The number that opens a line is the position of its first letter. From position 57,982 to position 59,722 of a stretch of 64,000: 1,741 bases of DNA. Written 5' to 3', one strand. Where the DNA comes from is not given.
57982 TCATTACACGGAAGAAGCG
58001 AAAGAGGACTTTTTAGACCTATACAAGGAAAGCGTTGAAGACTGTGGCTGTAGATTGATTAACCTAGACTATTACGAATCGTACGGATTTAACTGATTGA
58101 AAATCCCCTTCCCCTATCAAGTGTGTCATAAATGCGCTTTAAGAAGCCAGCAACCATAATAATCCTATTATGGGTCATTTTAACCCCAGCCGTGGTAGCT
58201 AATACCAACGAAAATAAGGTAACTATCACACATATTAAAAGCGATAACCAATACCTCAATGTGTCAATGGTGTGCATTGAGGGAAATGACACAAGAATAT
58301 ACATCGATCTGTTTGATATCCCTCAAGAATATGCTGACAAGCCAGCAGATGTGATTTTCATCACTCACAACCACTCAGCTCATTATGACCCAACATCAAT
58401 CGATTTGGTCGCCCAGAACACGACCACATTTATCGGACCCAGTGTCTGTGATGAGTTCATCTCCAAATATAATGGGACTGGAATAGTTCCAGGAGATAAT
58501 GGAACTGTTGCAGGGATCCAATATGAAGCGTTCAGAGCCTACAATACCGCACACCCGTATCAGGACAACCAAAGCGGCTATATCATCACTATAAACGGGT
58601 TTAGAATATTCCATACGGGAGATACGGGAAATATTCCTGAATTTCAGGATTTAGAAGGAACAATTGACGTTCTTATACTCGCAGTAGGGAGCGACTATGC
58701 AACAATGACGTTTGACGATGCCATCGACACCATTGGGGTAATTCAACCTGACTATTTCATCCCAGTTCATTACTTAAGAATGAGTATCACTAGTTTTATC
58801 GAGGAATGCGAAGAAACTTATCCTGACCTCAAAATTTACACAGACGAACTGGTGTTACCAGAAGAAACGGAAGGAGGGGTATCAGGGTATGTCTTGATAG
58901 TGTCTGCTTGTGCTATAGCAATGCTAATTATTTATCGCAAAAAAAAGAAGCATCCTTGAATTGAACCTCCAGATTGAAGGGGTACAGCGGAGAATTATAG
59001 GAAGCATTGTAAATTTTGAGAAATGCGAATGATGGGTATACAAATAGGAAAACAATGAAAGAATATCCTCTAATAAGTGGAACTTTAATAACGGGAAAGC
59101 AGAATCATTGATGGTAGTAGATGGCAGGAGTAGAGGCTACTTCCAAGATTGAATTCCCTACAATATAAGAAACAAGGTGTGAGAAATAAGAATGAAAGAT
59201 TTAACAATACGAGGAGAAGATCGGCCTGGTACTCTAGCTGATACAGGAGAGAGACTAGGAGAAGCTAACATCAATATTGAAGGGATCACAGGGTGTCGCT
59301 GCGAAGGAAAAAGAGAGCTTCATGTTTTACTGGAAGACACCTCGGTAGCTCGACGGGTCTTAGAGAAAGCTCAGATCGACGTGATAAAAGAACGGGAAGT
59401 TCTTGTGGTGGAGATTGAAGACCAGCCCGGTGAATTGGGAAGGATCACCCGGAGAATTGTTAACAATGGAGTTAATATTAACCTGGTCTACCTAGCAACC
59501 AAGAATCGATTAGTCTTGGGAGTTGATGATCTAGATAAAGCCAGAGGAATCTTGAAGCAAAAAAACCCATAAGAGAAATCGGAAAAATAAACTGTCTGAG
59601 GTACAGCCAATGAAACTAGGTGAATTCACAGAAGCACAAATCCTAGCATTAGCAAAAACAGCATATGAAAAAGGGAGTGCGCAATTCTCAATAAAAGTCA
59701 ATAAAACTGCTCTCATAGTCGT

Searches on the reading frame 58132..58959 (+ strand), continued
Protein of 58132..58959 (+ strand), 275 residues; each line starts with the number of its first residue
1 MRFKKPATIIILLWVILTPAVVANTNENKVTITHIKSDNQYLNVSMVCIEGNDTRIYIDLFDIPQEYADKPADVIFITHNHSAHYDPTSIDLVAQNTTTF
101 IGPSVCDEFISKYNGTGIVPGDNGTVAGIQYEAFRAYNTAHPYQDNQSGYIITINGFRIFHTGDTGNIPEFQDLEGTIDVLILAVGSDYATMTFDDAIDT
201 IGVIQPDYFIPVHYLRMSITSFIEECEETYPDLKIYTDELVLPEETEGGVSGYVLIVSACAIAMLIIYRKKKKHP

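Call 32: search_protein_families(library=ncbifam, proteins=[L007:2254-3084:+, L003:5572-6351:-, P0003, P0005, P0009, P0011, P0014], max_evalue=0.1)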
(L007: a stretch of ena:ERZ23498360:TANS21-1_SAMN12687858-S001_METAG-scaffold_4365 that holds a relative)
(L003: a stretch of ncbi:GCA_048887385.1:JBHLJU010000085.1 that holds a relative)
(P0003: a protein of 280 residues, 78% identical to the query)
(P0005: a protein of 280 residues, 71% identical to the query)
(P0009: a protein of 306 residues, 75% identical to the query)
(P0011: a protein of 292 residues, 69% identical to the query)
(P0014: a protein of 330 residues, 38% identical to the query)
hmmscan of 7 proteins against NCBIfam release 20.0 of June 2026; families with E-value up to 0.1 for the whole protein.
L007:2254-3084:+ (276 aa): 7 families
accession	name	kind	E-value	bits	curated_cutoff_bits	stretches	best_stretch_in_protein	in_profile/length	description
NF041647.1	ABC_perm_CPBP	equivalog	9.6e-20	70.9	435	1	59-232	463-629/636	ABC transporter permease subunit/CPBP intramembrane protease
NF040589.1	CPBP_Synerg_MrtS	equivalog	8.4e-05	22.8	130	1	139-228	76-158/170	Synerg-CTERM system glutamic-type intramembrane protease MrtS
NF050068.1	Rv0804_CPBP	equivalog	0.00068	19.3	200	1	135-230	92-186/197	Rv0804 family intramembrane glutamic endopeptidase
NF033192.3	CPBP_JDVT_MrtJ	equivalog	0.0016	19.1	75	1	141-186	4-55/98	JDVT-CTERM system glutamic-type intramembrane protease MrtJ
NF041656.1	CPBP_MmRce1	equivalog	0.013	15.1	425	1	51-247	44-247/271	MmRce1 family CPBP family CAAX prenyl protease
NF040914.1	Mrt_core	domain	0.042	13.9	100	1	143-201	8-76/108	myxosortase family intramembrane protease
TIGR01203.1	HGPRTase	equivalog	0.062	13.1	150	0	159-207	16-65/167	hypoxanthine phosphoribosyltransferase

L003:5572-6351:- (259 aa): 5 families
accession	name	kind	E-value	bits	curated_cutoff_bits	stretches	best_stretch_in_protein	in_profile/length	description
NF041647.1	ABC_perm_CPBP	equivalog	4.6e-08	32.3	435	1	135-248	531-629/636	ABC transporter permease subunit/CPBP intramembrane protease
NF040589.1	CPBP_Synerg_MrtS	equivalog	5.8e-05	23.4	130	1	156-246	82-160/170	Synerg-CTERM system glutamic-type intramembrane protease MrtS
NF033192.3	CPBP_JDVT_MrtJ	equivalog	0.00035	21.2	75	1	152-247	3-93/98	JDVT-CTERM system glutamic-type intramembrane protease MrtJ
NF050068.1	Rv0804_CPBP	equivalog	0.0016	18.1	200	1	140-252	87-192/197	Rv0804 family intramembrane glutamic endopeptidase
NF040914.1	Mrt_core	domain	0.0034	17.4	100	1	149-248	3-100/108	myxosortase family intramembrane protease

P0003 (280 aa): 2 families
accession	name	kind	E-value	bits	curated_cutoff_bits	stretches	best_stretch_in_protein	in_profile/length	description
NF001911.0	PRK00685.1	equivalog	6.8e-17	61.7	144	1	41-219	5-199/228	metal-dependent hydrolase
NF008688.0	PRK11709.1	equivalog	1.2e-06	27.7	306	1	24-137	65-183/355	L-ascorbate 6-phosphate lactonase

P0005 (280 aa): 2 families
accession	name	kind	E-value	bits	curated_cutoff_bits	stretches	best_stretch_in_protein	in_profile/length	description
NF001911.0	PRK00685.1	equivalog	9.7e-18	64.5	144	1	63-221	32-201/228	metal-dependent hydrolase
NF008688.0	PRK11709.1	equivalog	5.6e-05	22.2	306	1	66-113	104-154/355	L-ascorbate 6-phosphate lactonase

P0009 (306 aa): 2 families
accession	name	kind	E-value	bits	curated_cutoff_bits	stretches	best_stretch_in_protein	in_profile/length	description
NF001911.0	PRK00685.1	equivalog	3.1e-18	66.1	144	1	43-215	8-196/228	metal-dependent hydrolase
NF008688.0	PRK11709.1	equivalog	8.7e-06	24.8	306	1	69-126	108-173/355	L-ascorbate 6-phosphate lactonase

P0011 (292 aa): 2 families
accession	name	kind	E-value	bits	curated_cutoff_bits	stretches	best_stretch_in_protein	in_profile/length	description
NF001911.0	PRK00685.1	equivalog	2.4e-15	56.6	144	1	54-226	9-197/228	metal-dependent hydrolase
NF008688.0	PRK11709.1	equivalog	0.00032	19.7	306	0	79-145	108-182/355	L-ascorbate 6-phosphate lactonase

P0014 (330 aa): 4 families
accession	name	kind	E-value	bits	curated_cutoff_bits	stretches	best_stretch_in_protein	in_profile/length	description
NF001911.0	PRK00685.1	equivalog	7.7e-16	58.3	144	1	45-228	3-195/228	metal-dependent hydrolase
NF008688.0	PRK11709.1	equivalog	4.5e-05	22.5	306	1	64-229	102-285/355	L-ascorbate 6-phosphate lactonase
TIGR03413.1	GSH_gloB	equivalog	0.0072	15.7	200.8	1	74-134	40-96/248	hydroxyacylglutathione hydrolase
TIGR04122.1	Xnuc_lig_assoc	equivalog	0.037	12.8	325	1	61-119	15-65/326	ligase-associated DNA damage response exonuclease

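Call 42: predict_structure(alignment_id=A2)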
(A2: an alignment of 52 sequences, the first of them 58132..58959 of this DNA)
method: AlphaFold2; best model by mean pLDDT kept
length: 275 residues; sequences in the alignment: 52
mean_pLDDT: 86.5   pTM: 0.78
mean pLDDT of the five models: 86.5, 86.4, 85.8, 85.6, 85.2
residues with pLDDT >= 90: 186; 70-90: 39; 50-70: 33; < 50: 17
segments of 3 or more residues with pLDDT < 50: 1-5, 17-24, 248-251
pLDDT, mean of each block of 10 residues (from residue 1): 49 50 61 88 83 95 95 96 91 98 97 98 96 95 95 97 95 98 82 92 98 78 95 97 67 66 90 76
secondary structure, 60 per line:
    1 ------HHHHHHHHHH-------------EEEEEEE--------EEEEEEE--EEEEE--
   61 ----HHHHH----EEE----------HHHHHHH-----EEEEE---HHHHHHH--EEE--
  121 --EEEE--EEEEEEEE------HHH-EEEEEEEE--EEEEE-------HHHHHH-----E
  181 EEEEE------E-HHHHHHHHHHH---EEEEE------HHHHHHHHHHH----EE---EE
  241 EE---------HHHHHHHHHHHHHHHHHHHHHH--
elements in order: H7-16 E30-36 E45-51 E54-58 H65-69 E74-76 H87-93 E99-103 H107-113 E116-118 E123-126 E129-136 E147-154 E157-161 H169-174 E180-185 H194-204 E208-212 H219-229 E239-242 H252-273

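Call 46: fold_search(model_id=the predicted structure, library=pdb)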
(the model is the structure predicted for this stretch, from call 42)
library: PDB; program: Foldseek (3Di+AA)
matches with E <= 10: 969; with E <= 0.001: 245
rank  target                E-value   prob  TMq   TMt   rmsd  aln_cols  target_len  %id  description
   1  3kl7                  9.7e-18  1.00  0.64  0.79   2.6       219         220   28  Crystal structure of Putative metal-dependent hydrolase (YP_001302908.1) from Parabacteroides distasonis ATCC 8503 at 2. (released 2010-02-02)
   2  2wym_B                2.7e-15  1.00  0.62  0.57   6.7       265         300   17  Structure of a metallo-b-lactamase (released 2010-04-14)
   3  2wyl_B                4.7e-15  1.00  0.63  0.58   4.4       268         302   16  Apo structure of a metallo-b-lactamase (released 2010-04-14)
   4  3x2y_A                5.7e-15  1.00  0.63  0.75   4.1       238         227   24  Crystal structure of metallo-beta-lactamase H8A from Thermotoga maritima (released 2016-02-17)
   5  2wyl_E                7.2e-15  1.00  0.61  0.56  14.7       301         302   16  Apo structure of a metallo-b-lactamase (released 2010-04-14)
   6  6hrg                  7.6e-15  1.00  0.65  0.76   3.1       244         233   19  Structure of Igni18, a novel metallo hydrolase from the hyperthermophilic archaeon Ignicoccus hospitalis KIN4/I (released 2019-10-09)
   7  2wym_E                8.1e-15  1.00  0.63  0.58  14.2       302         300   16  Structure of a metallo-b-lactamase (released 2010-04-14)
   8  3x2z_A                9.7e-15  1.00  0.63  0.76   3.9       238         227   24  Crystal structure of metallo-beta-lactamase in complex with nickel from Thermotoga maritima (released 2016-02-17)
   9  2wyl_A                2.9e-14  1.00  0.62  0.57   6.3       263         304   18  Apo structure of a metallo-b-lactamase (released 2010-04-14)
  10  3bv6_A                4.1e-14  1.00  0.59  0.47   8.6       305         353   12  Crystal structure of uncharacterized metallo protein from Vibrio cholerae with beta-lactamase like fold (released 2008-01-29)
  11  2wyl_C                4.4e-14  1.00  0.63  0.59   4.1       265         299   16  Apo structure of a metallo-b-lactamase (released 2010-04-14)
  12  2wyl_D                5.5e-14  1.00  0.61  0.56   6.2       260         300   17  Apo structure of a metallo-b-lactamase (released 2010-04-14)
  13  3bv6_B                5.5e-14  1.00  0.61  0.49   8.4       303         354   12  Crystal structure of uncharacterized metallo protein from Vibrio cholerae with beta-lactamase like fold (released 2008-01-29)
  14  2wym_C                5.9e-14  1.00  0.61  0.56   6.4       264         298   17  Structure of a metallo-b-lactamase (released 2010-04-14)
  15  3x2x_A                7.5e-14  1.00  0.63  0.76   3.9       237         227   23  Crystal structure of metallo-beta-lactamase H48A from Thermotoga maritima (released 2016-02-17)
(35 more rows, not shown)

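Call 69: find_related_loci(query=A4, collection=genome_contigs, flank=8000)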
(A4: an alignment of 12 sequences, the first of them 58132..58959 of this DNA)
Query A4 (275 aa) in genome_contigs; peptide patterns used: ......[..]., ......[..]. (x = any residue, [..] = any of these).
58 stretches matched a pattern; 1 encode a relative of the query (tblastn E <= 1e-3); 1 distinct loci.
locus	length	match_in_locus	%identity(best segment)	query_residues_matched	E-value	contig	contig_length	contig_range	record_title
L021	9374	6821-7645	72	5-273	4e-129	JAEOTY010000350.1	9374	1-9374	MAG: Candidatus Hodarchaeota archaeon isolate YT5_056 k127_46578857, whole genome shotgun sequence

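Call 75: search_protein_families(library=pfam, proteins=[L021:5855-6622:-, L021:7777-8691:-, L021:4202-5215:-, L021:2309-4138:+, L021:998-2149:+], max_evalue=0.01)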
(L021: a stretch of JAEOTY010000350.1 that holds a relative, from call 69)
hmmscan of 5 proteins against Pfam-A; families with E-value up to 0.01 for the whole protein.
L021:5855-6622:- (255 aa): 1 family
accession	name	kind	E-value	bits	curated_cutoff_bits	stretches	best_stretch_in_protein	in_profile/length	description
PF02517.21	Rce1-like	-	5.3e-14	52.7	22.4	1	136-238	8-92/93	Type II CAAX prenyl endopeptidase Rce1-like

L021:7777-8691:- (304 aa): 5 families
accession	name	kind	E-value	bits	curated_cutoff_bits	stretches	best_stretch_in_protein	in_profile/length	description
PF00106.31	adh_short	-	5.2e-44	150.5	26.6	1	42-230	1-189/195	short chain dehydrogenase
PF13561.12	adh_short_C2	-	1.6e-31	110.2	27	1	48-253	1-209/236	Enoyl-(Acyl carrier protein) reductase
PF08659.16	KR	-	1.9e-14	54.4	22.6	1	43-205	2-164/180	KR domain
PF01370.27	Epimerase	-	0.00071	19.5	20.9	1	44-178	1-116/240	NAD dependent epimerase/dehydratase family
PF18131.8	KN17_SH3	-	0.0078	16.6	27.9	0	153-177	11-35/53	KN17 SH3-like domain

L021:4202-5215:- (337 aa): 14 families
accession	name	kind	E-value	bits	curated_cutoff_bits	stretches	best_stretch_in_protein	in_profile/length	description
PF12146.15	Hydrolase_4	-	1.7e-13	50.9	27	1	62-311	23-236/239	Serine aminopeptidase, S33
PF00326.27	Peptidase_S9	-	4.5e-13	49.6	22.6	2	222-335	104-209/213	Prolyl oligopeptidase family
PF08840.17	BAAT_C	-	1.3e-11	45.4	20.9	1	104-194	9-101/210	BAAT / Acyl-CoA thioester hydrolase C terminal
PF00561.26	Abhydrolase_1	-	3e-10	40.6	25.8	1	36-289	1-225/245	alpha/beta hydrolase fold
PF12697.13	Abhydrolase_6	-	8.7e-09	36.8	26.3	1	59-283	20-188/217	Alpha/beta hydrolase family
PF01738.24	DLH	-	1.7e-08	34.7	21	1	257-315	138-194/217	Dienelactone hydrolase family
PF02273.21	Acyl_transf_2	-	2.9e-08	33.8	20.3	1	54-209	41-194/294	Acyl transferase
PF06500.17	FrsA-like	-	1.9e-05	24.1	22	1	11-148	169-297/414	Esterase FrsA-like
PF01764.32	Lipase_3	-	0.00043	20.6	22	1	105-137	53-83/140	Lipase (class 3)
PF07859.19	Abhydrolase_3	-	0.00059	20.1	25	0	99-139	50-93/210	alpha/beta hydrolase fold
PF03959.19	FSH1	-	0.0022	18.1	21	0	120-287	104-185/211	Serine hydrolase (FSH1)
PF02230.22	Abhydrolase_2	-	0.0034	17.7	23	0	258-321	152-213/217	Phospholipase/Carboxylesterase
PF12740.14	PETase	-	0.0043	16.9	28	0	253-312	159-216/263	PET hydrolase-like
PF20434.5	BD-FAE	-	0.0047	16.9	26.8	0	33-139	11-111/215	BD-FAE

L021:2309-4138:+ (609 aa): 9 families
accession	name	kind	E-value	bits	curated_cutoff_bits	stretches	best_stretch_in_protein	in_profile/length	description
PF08448.16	PAS_4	-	3.2e-25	88.9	23.1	3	140-248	4-110/110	PAS fold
PF02518.31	HATPase_c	-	1.3e-24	87.2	26.4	1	499-607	1-108/111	Histidine kinase-, DNA gyrase B-, and HSP90-like ATPase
PF13426.13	PAS_9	-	7.2e-22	78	27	3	11-111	5-103/103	PAS domain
PF00989.32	PAS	-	8e-14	52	22.6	1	260-369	3-113/113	PAS fold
PF13188.13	PAS_8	-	2.6e-09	37.1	21.8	0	259-316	2-59/65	PAS domain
PF14501.12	HATPase_c_5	-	4.9e-09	36.5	22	1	504-594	6-90/102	GHKL domain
PF00512.31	HisKA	-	6.4e-08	33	26.9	1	385-453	2-63/66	His Kinase A (phospho-acceptor) domain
PF13589.12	HATPase_c_3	-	0.00033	21.1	25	1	506-561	5-56/137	Histidine kinase-, DNA gyrase B-, and HSP90-like ATPase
PF08447.18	PAS_3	-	0.0016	19.1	25.6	0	282-360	3-83/89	PAS fold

L021:998-2149:+ (383 aa): 3 families
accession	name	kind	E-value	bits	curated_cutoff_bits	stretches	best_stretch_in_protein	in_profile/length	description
PF00072.30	Response_reg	-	2.5e-26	92.5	30.2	1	3-112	1-110/111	Response regulator receiver domain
PF05763.18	DUF835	-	3.8e-13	49.8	33.1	1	143-255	13-125/136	Protein of unknown function (DUF835)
PF24038.1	DUF7347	-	1.3e-09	38.6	27.6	1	279-348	5-75/77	Domain of unknown function (DUF7347)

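Call 77: find_related_loci(query=A4, collection=metagenome_contigs, flank=6000)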
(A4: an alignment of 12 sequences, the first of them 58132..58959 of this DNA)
Query A4 (275 aa) in metagenome_contigs; peptide patterns used: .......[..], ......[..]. (x = any residue, [..] = any of these).
132 stretches matched a pattern; 31 encode a relative of the query (tblastn E <= 1e-3); 31 distinct loci.
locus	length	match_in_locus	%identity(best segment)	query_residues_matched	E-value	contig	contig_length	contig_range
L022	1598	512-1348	70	1-273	7e-138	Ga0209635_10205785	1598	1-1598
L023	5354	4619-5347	74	1-242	1e-119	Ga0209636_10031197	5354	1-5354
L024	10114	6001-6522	36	42-214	3e-24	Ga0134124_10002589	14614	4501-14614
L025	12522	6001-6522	33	42-214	2e-21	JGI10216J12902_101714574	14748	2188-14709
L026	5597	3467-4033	33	43-225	4e-20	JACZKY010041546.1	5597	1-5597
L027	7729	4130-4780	32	10-241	2e-19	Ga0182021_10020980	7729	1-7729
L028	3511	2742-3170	33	72-214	7e-19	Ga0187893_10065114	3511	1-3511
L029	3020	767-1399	29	10-214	9e-19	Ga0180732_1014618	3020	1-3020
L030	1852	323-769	35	56-216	2e-18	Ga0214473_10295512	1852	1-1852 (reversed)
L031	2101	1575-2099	33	43-211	4e-18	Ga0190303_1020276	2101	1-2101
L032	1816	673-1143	33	44-213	3e-17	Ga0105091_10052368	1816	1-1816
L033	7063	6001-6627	31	7-214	5e-17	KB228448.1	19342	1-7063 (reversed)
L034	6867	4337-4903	30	43-225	7e-17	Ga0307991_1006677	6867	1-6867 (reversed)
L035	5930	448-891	31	54-215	4e-16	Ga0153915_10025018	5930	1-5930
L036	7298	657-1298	29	19-235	5e-16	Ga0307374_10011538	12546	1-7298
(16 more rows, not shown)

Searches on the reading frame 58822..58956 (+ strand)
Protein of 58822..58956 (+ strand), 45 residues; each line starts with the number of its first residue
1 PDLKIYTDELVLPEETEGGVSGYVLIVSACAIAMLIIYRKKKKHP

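Call 85: search_protein_families(library=ncbifam, proteins=[window:58822-58956:+], max_evalue=10)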
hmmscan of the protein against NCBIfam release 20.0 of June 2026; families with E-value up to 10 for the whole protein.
seq(45 aa): 2 families
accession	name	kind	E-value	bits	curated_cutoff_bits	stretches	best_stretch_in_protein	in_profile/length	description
NF033507.3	Loki-CTERM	subfamily_domain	0.00034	20.8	19.9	1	24-44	8-27/27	Loki-CTERM sorting domain-containing protein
NF045529.2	Heimdall-CTERM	domain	0.036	14.5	24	1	24-43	8-26/26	Heimdall-CTERM domain-containing surface protein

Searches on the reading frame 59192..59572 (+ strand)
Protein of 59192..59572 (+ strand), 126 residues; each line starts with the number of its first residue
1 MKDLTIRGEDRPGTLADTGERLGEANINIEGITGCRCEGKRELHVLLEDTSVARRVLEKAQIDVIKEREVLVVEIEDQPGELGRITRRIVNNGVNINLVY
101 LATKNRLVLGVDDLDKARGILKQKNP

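Call 3: search_protein_families(library=pfam, proteins=[window:59192-59572:+], max_evalue=0.1)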
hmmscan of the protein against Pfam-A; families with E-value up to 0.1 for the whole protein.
window:59192-59572:+ (126 aa): 8 families
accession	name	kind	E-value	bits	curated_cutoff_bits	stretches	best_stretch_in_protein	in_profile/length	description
PF01842.31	ACT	-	1.6e-14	53.8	27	2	4-59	3-60/66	ACT domain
PF13291.12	ACT_4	-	8.3e-08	33.3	27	2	71-105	9-45/80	ACT domain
PF19571.5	ACT_8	-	8.5e-07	29.3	23.5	1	3-124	5-128/141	ACT domain pair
PF22190.2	TTHA0829-like_ACT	-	4.1e-05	24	27.4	0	4-66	5-68/70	TTHA0829-like ACT domain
PF22629.2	ACT_AHAS_ss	-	0.00028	21.4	27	0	73-116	3-51/67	AHAS small subunit-like ACT domain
PF22468.2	ACT_9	-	0.0023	18.1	27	0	10-59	10-59/61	ACT domain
PF13740.12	ACT_6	-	0.011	16.1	23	0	5-47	6-48/76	ACT domain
PF02861.25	Clp_N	-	0.046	14.3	20.7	1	43-65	19-42/53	Clp amino terminal domain, pathogenicity island component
